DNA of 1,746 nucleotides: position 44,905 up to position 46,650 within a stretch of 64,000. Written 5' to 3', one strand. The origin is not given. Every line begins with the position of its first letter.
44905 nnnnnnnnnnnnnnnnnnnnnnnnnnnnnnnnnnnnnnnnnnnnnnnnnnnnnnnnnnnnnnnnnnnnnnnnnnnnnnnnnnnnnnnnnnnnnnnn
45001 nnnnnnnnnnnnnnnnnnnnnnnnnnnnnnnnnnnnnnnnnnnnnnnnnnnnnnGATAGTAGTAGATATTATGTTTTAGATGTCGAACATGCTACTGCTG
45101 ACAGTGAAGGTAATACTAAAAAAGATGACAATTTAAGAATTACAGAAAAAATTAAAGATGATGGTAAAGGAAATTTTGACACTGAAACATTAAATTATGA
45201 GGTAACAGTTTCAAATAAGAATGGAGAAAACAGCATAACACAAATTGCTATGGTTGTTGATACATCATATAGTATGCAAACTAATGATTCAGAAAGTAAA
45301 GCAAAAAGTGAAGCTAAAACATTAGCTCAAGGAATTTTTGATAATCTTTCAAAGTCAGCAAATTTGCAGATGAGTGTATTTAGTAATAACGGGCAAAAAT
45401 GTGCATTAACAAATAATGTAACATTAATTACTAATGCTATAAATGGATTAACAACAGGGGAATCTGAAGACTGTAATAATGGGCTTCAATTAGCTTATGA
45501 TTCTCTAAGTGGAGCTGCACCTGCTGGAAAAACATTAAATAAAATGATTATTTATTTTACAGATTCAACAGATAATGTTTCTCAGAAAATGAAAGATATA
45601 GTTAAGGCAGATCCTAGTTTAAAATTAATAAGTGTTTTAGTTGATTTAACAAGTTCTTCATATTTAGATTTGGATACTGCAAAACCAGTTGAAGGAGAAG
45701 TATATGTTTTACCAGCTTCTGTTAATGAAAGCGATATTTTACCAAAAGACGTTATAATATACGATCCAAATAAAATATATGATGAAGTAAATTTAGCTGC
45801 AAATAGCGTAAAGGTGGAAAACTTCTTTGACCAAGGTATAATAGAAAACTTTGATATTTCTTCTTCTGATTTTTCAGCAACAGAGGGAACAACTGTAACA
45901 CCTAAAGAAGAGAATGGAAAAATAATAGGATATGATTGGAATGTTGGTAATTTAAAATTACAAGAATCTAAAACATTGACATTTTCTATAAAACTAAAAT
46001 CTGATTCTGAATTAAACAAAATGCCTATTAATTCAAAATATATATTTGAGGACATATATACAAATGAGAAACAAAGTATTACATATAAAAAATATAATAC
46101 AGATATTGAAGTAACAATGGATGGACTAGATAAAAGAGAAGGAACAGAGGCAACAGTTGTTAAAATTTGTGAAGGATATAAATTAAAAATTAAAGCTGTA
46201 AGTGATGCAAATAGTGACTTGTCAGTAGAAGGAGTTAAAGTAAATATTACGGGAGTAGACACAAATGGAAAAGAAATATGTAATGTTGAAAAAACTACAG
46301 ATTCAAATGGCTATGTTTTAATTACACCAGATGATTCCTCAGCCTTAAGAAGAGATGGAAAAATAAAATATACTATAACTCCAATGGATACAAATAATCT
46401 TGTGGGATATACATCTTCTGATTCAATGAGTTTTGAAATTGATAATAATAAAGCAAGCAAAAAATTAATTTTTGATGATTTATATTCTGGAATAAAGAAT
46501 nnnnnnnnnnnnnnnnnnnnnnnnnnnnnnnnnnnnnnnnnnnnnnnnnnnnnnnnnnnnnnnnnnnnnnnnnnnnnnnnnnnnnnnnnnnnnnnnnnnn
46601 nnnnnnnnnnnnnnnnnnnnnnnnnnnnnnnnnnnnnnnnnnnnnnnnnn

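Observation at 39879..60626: Non-cellulosomal cohesin-dockerin surface assembly: giant dockerin-tipped vWA adhesin plus three cohesin-like anchored proteins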

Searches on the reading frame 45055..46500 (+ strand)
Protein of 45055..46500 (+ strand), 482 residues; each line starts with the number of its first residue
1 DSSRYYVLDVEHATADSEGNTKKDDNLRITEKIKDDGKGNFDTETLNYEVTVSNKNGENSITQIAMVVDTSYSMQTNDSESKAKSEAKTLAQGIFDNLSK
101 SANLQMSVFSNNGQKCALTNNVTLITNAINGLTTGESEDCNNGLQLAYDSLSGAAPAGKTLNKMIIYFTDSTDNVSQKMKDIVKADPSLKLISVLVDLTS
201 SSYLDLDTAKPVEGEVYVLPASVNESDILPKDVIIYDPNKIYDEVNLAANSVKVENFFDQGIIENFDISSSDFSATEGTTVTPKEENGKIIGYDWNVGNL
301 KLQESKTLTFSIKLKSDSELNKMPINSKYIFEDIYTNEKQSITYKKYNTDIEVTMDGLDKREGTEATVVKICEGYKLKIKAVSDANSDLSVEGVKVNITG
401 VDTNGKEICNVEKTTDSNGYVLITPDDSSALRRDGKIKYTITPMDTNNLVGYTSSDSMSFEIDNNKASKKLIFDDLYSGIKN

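Call 102: search_solved_structures(query=window:45055-46500:+, max_evalue=0.01)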
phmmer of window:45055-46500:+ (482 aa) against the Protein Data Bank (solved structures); distinct sequences matched with E-value up to 0.01: 0.
